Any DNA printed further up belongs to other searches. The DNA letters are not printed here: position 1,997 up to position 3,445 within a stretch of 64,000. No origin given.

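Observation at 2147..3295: Stand-alone SIR2-like protein: candidate NAD+-depleting defence effector with an uncharacterised C-terminal domain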

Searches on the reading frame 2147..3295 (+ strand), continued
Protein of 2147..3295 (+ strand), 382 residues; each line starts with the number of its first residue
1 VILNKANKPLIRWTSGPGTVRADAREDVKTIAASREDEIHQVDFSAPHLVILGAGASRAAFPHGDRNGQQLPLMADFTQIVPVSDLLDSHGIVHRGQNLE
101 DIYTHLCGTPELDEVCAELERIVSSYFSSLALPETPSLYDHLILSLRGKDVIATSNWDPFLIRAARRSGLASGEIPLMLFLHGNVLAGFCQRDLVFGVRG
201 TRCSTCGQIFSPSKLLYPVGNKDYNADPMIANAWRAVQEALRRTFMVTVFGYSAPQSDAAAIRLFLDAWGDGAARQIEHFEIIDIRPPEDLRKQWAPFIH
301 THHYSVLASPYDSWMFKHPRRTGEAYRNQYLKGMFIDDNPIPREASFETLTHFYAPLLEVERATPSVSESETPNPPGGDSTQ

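Call 63: search_protein_families(library=pfam, proteins=[P0127, P0145, P0149, P0184, P0144, P0147, P0150, P0165, P0267, P0101], max_evalue=0.1)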
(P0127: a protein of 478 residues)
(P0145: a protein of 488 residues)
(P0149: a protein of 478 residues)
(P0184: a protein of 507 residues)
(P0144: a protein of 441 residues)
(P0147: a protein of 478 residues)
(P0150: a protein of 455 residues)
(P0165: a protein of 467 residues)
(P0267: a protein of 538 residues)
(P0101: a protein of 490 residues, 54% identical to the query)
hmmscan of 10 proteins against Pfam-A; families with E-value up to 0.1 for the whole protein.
P0127 (478 aa): 0 families

P0145 (488 aa): 1 family
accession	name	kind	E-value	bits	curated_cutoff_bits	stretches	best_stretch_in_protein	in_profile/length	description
PF20287.3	SH3DP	-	0.083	13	25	0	240-269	45-73/122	SH3 fold domain associated with phage DNA polymerases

P0149 (478 aa): 0 families

P0184 (507 aa): 1 family
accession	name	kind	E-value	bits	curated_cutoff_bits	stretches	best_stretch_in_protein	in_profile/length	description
PF23851.1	DUF7214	-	0.08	13.5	27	0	289-342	7-60/91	Domain of unknown function (DUF7214)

P0144 (441 aa): 0 families

P0147 (478 aa): 1 family
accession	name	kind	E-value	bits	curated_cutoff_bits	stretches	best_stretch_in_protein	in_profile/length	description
PF00445.23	Ribonuclease_T2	-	0.04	14.4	26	0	360-428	7-74/188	Ribonuclease T2 family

P0150 (455 aa): 0 families

P0165 (467 aa): 1 family
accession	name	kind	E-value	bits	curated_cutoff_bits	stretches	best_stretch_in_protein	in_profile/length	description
PF01286.23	XPA_N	-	0.075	13.5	27.1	0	215-228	11-24/32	XPA protein N-terminal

P0267 (538 aa): 0 families

P0101 (490 aa): 0 families

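Call 74: fold_search(library=viral, model_id=the predicted structure)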
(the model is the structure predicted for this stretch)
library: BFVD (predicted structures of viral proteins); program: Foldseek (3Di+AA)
matches with E <= 10: 633; with E <= 0.001: 2
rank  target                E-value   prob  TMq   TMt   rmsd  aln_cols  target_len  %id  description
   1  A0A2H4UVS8            1.8e-06  1.00  0.36  0.56   6.7       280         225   16  NAD-dependent protein deacylase [Bodo saltans virus]
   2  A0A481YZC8            5.0e-04  0.99  0.36  0.44   9.0       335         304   12  Sir2 family protein [Marseillevirus LCMAC202]
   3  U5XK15                5.8e-03  0.66  0.22  0.12  12.7       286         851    9  (no name in the UniProt tables at hand)
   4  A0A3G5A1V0            7.4e-03  0.44  0.23  0.21  22.4       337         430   10  Uncharacterized protein [Harvfovirus sp.]
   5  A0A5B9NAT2            1.1e-02  0.75  0.21  0.37   7.9       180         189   15  NAD-dependent protein SIR2 family deacetylase [Klebsiella phage KPN4]
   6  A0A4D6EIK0            1.0e-01  0.18  0.17  0.21  18.9       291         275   11  YspA cpYpsA-related SLOG domain-containing protein [Pandoravirus celtis]
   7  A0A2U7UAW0            1.2e-01  0.16  0.17  0.29  17.7       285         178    9  YspA cpYpsA-related SLOG domain-containing protein [Pandoravirus quercus]
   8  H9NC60                1.3e-01  0.12  0.18  0.18  25.7       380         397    8  (no name in the UniProt tables at hand)
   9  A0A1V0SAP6            1.4e-01  0.11  0.21  0.22  16.1       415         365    8  Copine [Catovirus CTV1]
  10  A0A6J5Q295            1.6e-01  0.08  0.17  0.23  14.5       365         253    8  N-acetylneuraminic acid synthase, N-terminal [uncultured Caudovirales phage]
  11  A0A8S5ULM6            1.7e-01  0.23  0.13  0.07   9.8       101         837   16  HSP90 family protein [Myoviridae sp. ctCo31]
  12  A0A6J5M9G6            1.7e-01  0.12  0.18  0.07  20.5       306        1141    9  Uncharacterized protein [uncultured Caudovirales phage]
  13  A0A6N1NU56            1.7e-01  0.09  0.20  0.27  19.3       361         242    9  Uncharacterized protein [Tupanvirus soda lake]
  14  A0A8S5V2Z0            1.8e-01  0.03  0.12  0.09  22.8       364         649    8  Peptidase [Siphoviridae sp. ct0Bp21]
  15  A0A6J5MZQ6            1.9e-01  0.12  0.16  0.18  10.8       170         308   12  Ugd Predicted UDP-glucose 6-dehydrogenase [uncultured Caudovirales phage]
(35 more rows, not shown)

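Call 76: find_homologous_proteins(query=L104:1986-2903:-, max_evalue=0.001)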
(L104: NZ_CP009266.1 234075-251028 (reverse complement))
Query L104:1986-2903:- (306 aa): 1298 proteins with E <= 0.001 among 2553 candidates; the best 120 are listed.
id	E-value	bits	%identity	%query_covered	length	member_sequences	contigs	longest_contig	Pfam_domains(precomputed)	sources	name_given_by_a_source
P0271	2.3e-190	649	94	100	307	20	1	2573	PF13289.13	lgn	-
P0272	1.0e-158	545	79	100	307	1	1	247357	PF13289.13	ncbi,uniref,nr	ncbi:SIR2 family protein [Photobacterium leiognathi]|uniref:SIR2 family protein n=1 Tax=Photobacteri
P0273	1.0e-157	542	79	100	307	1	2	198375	PF13289.13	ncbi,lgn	ncbi:SIR2 family protein [Vibrio mimicus]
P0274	8.6e-157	539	79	100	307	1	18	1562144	PF13289.13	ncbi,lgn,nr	ncbi:TPA: SIR2 family protein [Vibrio vulnificus]|nr:SIR2 family protein [Vibrio vulnificus] HAS6100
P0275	8.5e-155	533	77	100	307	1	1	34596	PF13289.13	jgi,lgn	-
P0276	2.2e-154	531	78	100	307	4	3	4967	PF13289.13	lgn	-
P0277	7.1e-154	530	78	100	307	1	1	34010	PF13289.13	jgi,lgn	jgi:hypothetical protein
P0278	2.7e-150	518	76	100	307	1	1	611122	PF13289.13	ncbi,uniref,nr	ncbi:SIR2 family protein [Shewanella electrodiphila]|uniref:SIR2 family protein n=1 Tax=Shewanella e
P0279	6.0e-150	517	75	100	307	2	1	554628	PF13289.13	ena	-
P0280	5.4e-149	514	75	100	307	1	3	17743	PF13289.13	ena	-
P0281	4.2e-148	511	75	100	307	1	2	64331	PF13289.13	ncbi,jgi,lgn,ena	-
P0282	1.1e-147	509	75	100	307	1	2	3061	PF13289.13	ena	-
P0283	7.1e-146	503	75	100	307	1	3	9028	PF13289.13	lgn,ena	-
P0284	4.8e-141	487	72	100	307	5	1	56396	PF13289.13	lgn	-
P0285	1.3e-140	486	73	100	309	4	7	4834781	PF13289.13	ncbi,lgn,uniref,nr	ncbi:hypothetical protein E5E96_05550 [Aeromonas sp. 1805]|uniref:SIR2 family protein n=1 Tax=Aeromo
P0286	3.1e-140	485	72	100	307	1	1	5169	PF13289.13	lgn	-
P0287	4.4e-139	481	73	100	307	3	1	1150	PF13289.13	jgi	jgi:hypothetical protein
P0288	4.2e-136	471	70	99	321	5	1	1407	PF13289.13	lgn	-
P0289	1.5e-120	420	64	97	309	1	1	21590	PF13289.13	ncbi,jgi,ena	-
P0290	2.9e-117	409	65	97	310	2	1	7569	PF13289.13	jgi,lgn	jgi:hypothetical protein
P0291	4.2e-117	409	62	100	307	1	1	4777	PF13289.13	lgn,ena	-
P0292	5.7e-117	408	66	97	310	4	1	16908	PF13289.13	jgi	-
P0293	1.6e-114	400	64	97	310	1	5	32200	PF13289.13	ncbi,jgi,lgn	ncbi:MAG: hypothetical protein ACI88H_000196 [Cocleimonas sp.]|jgi:hypothetical protein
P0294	1.2e-113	398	63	97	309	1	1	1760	PF13289.13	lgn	-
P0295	2.3e-112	393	62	97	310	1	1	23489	PF13289.13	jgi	-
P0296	3.4e-109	383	59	100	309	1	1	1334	PF13289.13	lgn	-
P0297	6.2e-108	379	57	100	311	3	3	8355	PF13289.13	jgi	jgi:hypothetical protein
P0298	1.2e-107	378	57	100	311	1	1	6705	PF13289.13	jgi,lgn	jgi:hypothetical protein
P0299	1.3e-107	378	59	99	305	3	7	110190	PF13289.13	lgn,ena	-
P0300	3.6e-106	373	57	97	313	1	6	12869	PF13289.13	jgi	-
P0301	6.7e-105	369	58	97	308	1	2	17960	PF13289.13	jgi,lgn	jgi:hypothetical protein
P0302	6.9e-105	369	58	99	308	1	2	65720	PF13289.13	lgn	-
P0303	1.3e-104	368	61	92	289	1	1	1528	PF13289.13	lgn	-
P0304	2.2e-103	364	58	97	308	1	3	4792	PF13289.13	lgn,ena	-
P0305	7.9e-103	362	57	97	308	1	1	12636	PF13289.13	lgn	-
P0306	3.4e-102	360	55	100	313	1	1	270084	PF13289.13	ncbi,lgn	ncbi:SIR2 family protein [Colwelliaceae bacterium BS250]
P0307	5.2e-102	359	58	98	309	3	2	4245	PF13289.13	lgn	-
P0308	7.1e-102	359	56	97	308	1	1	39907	PF13289.13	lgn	-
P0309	7.6e-102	359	55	99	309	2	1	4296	PF13289.13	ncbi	-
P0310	8.0e-102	359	55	99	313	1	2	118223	PF13289.13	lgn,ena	-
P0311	1.1e-101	358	57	99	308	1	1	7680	PF13289.13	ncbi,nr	ncbi:MAG: SIR2 family protein [Geobacteraceae bacterium]|nr:SIR2 family protein [Geobacteraceae bact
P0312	1.5e-101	358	55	99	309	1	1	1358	PF13289.13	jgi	jgi:hypothetical protein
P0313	3.1e-101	357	57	99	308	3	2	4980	PF13289.13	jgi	-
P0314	4.2e-101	356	55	100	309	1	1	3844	PF13289.13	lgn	-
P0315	1.8e-100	354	54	100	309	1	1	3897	PF13289.13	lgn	-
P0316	2.9e-100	354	57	96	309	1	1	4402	PF13289.13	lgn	-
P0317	8.3e-100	352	57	100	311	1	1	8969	PF13289.13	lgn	-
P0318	9.0e-100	352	54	99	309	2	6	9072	PF13289.13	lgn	-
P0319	1.1e-99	352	56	97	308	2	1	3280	PF13289.13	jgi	jgi:hypothetical protein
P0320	1.5e-99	351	56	96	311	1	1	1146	PF13289.13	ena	-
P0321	4.8e-99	350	54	99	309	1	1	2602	PF13289.13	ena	-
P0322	2.1e-98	347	54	98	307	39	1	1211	PF13289.13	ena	-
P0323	2.3e-98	347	52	100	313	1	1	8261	PF13289.13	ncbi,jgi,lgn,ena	-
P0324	4.4e-98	346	55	98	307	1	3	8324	PF13289.13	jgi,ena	jgi:hypothetical protein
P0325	4.5e-98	346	53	99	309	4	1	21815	PF13289.13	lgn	-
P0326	5.0e-98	346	53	99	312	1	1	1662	PF13289.13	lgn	-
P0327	5.6e-98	346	56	96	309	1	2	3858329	PF13289.13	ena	-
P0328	1.0e-97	345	56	96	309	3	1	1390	PF13289.13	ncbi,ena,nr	ncbi:SIR2 family protein [bacterium]|nr:SIR2 family protein [bacterium]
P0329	1.3e-97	345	56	97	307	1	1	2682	PF13289.13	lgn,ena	-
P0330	2.6e-97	344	53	98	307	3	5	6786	PF13289.13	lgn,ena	-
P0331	5.3e-97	343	52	98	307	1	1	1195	PF13289.13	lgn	-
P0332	7.0e-97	342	54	99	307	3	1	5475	PF13289.13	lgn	-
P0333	7.0e-97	342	56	98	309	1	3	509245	PF13289.13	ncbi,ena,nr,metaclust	ncbi:hypothetical protein U062_02147 [Gammaproteobacteria bacterium MOLA455]|nr:hypothetical protein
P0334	7.2e-97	342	53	98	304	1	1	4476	PF13289.13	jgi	-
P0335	9.3e-97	342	53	98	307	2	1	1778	PF13289.13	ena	-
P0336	1.3e-96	342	53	98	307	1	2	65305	PF13289.13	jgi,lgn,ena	-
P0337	1.3e-96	342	54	99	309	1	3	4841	PF13289.13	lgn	-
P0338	1.5e-96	341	53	96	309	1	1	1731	PF13289.13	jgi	jgi:SIR2-like domain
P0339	1.7e-96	341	53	99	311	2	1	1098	PF13289.13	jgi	jgi:hypothetical protein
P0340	1.7e-96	341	54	99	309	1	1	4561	PF13289.13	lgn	-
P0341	2.4e-96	341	53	99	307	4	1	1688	PF13289.13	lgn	-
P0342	2.4e-96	341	54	98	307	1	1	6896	PF13289.13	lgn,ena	-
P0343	2.4e-96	341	54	97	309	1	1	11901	PF13289.13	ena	-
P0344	2.5e-96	341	54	96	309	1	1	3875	PF13289.13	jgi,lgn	-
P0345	3.6e-96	340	54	99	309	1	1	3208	PF13289.13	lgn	-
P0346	3.9e-96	340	54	98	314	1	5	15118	PF13289.13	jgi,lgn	jgi:NAD-dependent SIR2 family protein deacetylase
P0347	4.1e-96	340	52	99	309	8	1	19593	PF13289.13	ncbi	ncbi:MAG: SIR2 family protein [Gallionella sp.]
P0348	6.0e-96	339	53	98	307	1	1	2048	PF13289.13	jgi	-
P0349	7.3e-96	339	52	99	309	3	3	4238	PF13289.13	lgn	-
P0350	7.9e-96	339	52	96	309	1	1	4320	PF13289.13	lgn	-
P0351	1.0e-95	339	53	100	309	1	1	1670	PF13289.13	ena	-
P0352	1.5e-95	338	54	98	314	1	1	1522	PF13289.13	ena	-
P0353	1.6e-95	338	53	99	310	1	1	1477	PF13289.13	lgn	-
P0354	1.6e-95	338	52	98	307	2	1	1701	PF13289.13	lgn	-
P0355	2.1e-95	338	54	96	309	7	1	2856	PF13289.13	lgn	-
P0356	2.6e-95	337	54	98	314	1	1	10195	PF13289.13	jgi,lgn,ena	-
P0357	2.7e-95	337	54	96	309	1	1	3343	PF13289.13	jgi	jgi:SIR2-like domain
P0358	3.4e-95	337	53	98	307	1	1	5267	PF13289.13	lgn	-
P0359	3.9e-95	337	51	99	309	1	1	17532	PF13289.13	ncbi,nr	ncbi:MAG: hypothetical protein GY807_22175 [Gammaproteobacteria bacterium]|nr:hypothetical protein [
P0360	4.1e-95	337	52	99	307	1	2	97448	PF13289.13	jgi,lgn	-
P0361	4.8e-95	336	52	98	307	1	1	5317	PF13289.13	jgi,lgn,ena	-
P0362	5.2e-95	336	56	96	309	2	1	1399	PF13289.13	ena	-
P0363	5.3e-95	336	53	99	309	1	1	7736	PF13289.13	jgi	jgi:hypothetical protein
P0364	5.5e-95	336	54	98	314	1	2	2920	PF13289.13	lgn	-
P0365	6.7e-95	336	52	99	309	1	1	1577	PF13289.13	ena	-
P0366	7.0e-95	336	56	96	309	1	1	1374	PF13289.13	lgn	-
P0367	7.1e-95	336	54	100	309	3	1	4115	PF13289.13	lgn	-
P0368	7.4e-95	336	54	96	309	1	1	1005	PF13289.13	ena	-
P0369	8.0e-95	336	52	99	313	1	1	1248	PF13289.13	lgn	-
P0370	8.3e-95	336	52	98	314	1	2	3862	PF13289.13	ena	-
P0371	1.0e-94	335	50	98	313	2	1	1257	PF13289.13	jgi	jgi:hypothetical protein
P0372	1.1e-94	335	53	98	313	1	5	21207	PF13289.13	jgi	jgi:hypothetical protein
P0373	1.5e-94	335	53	96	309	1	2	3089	PF13289.13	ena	-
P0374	1.5e-94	335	53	99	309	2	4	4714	PF13289.13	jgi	jgi:hypothetical protein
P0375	1.9e-94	334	55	99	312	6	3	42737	PF13289.13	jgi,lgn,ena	jgi:NAD-dependent SIR2 family protein deacetylase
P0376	2.0e-94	334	53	98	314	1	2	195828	PF13289.13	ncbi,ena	-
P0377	2.3e-94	334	52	99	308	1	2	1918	PF13289.13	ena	-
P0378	2.5e-94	334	53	99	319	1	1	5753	PF13289.13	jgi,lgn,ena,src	-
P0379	2.6e-94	334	53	98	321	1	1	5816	PF13289.13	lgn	-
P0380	2.8e-94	334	55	97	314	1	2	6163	PF13289.13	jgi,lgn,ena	-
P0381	3.5e-94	334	54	96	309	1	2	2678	PF13289.13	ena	-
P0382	5.1e-94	333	54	96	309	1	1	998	PF13289.13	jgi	-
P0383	5.4e-94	333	53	98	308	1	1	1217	PF13289.13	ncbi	-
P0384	5.7e-94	333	55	98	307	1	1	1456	PF13289.13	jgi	jgi:hypothetical protein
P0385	6.5e-94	333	54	96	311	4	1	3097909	PF13289.13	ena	-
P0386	6.8e-94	333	52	98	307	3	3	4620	PF13289.13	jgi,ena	-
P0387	7.1e-94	333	52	99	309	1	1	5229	PF13289.13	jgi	-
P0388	7.2e-94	333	55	98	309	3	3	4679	PF13289.13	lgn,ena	-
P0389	7.8e-94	332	52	98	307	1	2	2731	PF13289.13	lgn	-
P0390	8.1e-94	332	51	98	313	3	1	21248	PF13289.13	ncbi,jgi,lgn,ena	-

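Call 81: search_protein_families(library=pfam, alignment_id=A4, max_evalue=0.00001)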
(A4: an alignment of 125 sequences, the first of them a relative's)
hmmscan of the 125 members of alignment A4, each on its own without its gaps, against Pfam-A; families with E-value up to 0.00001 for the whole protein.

A. member 1, L002:2306-2830:- (175 aa): 0 families

B. families by the number of members that match (of 125 scanned): 109 families (the first 25 are shown)
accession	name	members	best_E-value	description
PF07669.17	Eco57I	3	1.1e-42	Eco57I restriction-modification methylase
PF02384.22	N6_Mtase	3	3.7e-20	N-6 DNA Methylase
PF20473.4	MmeI_Mtase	3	9.4e-17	MmeI, DNA-methyltransferase domain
PF07719.23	TPR_2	3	5.2e-10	Tetratricopeptide repeat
PF07690.21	MFS_1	2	9.2e-57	Major Facilitator Superfamily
PF11219.13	DUF3014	2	2.1e-54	Protein of unknown function (DUF3014)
PF00078.32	RVT_1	2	1.3e-39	Reverse transcriptase (RNA-dependent DNA polymerase)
PF18741.7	MTES_1575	2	5e-35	REase_MTES_1575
PF04313.20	HSDR_N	2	4.6e-30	Type I restriction enzyme R protein N terminus (HSDR_N)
PF02452.23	PemK_toxin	2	5.1e-23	PemK-like, MazF-like toxin of type II toxin-antitoxin system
PF00004.35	AAA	2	4.6e-19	ATPase family associated with various cellular activities (AAA)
PF01420.25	Methylase_S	2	4.6e-14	Type I restriction modification DNA specificity domain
PF12950.13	TaqI_C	2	5.3e-13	TaqI-like C-terminal specificity domain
PF13424.12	TPR_12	2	8.5e-07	Tetratricopeptide repeat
PF20465.4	MmeI_hel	2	2.4e-06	MmeI, helicase spacer domain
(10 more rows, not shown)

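Call 82: get_annotated_region(hit=H2, flank=10000)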
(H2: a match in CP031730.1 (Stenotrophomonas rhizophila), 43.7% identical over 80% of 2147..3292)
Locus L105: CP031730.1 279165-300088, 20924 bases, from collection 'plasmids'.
description: Stenotrophomonas rhizophila strain GA1 plasmid unnamed1, complete sequence
organism: Stenotrophomonas rhizophila (NCBI taxid 216778)
taxonomy: Bacteria; Pseudomonadota; Gammaproteobacteria; Lysobacterales; Lysobacteraceae; Stenotrophomonas; Stenotrophomonas rhizophila
host: -; source: Nusuttodinium aeruginosum,whole organism; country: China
typing (MOB-suite, as given by PLSDB): non-mobilizable
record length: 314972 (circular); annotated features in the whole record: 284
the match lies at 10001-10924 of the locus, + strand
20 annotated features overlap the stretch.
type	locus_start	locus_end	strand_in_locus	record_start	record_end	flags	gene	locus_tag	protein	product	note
CDS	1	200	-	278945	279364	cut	arsC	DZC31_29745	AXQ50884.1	arsenate reductase (thioredoxin)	-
CDS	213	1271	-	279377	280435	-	arsB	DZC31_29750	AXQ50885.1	arsenical-resistance protein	-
CDS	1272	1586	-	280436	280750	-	-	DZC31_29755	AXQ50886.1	ArsR family transcriptional regulator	-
CDS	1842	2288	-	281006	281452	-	-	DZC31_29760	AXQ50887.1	MarR family transcriptional regulator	-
CDS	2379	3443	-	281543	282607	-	-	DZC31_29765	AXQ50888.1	NAD(P)/FAD-dependent oxidoreductase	-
CDS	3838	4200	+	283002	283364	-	-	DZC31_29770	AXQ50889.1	ArsR family transcriptional regulator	-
CDS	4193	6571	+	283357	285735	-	cadA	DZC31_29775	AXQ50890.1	cadmium-translocating P-type ATPase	-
CDS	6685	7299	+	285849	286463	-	-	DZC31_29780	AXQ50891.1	isoprenylcysteine carboxylmethyltransferase family protein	-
CDS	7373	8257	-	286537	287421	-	-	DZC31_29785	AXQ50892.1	hypothetical protein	-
CDS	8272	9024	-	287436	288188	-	-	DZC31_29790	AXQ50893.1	hypothetical protein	-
CDS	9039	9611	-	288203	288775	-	-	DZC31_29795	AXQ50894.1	DeoR family transcriptional regulator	-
CDS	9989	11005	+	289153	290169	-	-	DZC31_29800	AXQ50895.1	hypothetical protein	-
CDS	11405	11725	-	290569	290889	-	-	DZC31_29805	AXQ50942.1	ArsR family transcriptional regulator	-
CDS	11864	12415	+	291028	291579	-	-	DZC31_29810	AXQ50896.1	copper resistance protein CopC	-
CDS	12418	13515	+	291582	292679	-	-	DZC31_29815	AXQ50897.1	copper resistance protein CopD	-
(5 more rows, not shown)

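Call 83: get_annotated_region(hit=H4, flank=10000)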
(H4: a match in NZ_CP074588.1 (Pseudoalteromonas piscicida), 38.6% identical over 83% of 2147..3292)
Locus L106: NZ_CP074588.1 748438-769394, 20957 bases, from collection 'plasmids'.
description: Pseudoalteromonas piscicida strain 2515 plasmid unnamed, complete sequence
organism: Pseudoalteromonas piscicida (NCBI taxid 43662)
taxonomy: Bacteria; Pseudomonadota; Gammaproteobacteria; Alteromonadales; Pseudoalteromonadaceae; Pseudoalteromonas; Pseudoalteromonas piscicida
host: -; source: mixed culture,water; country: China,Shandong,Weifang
typing (MOB-suite, as given by PLSDB): non-mobilizable
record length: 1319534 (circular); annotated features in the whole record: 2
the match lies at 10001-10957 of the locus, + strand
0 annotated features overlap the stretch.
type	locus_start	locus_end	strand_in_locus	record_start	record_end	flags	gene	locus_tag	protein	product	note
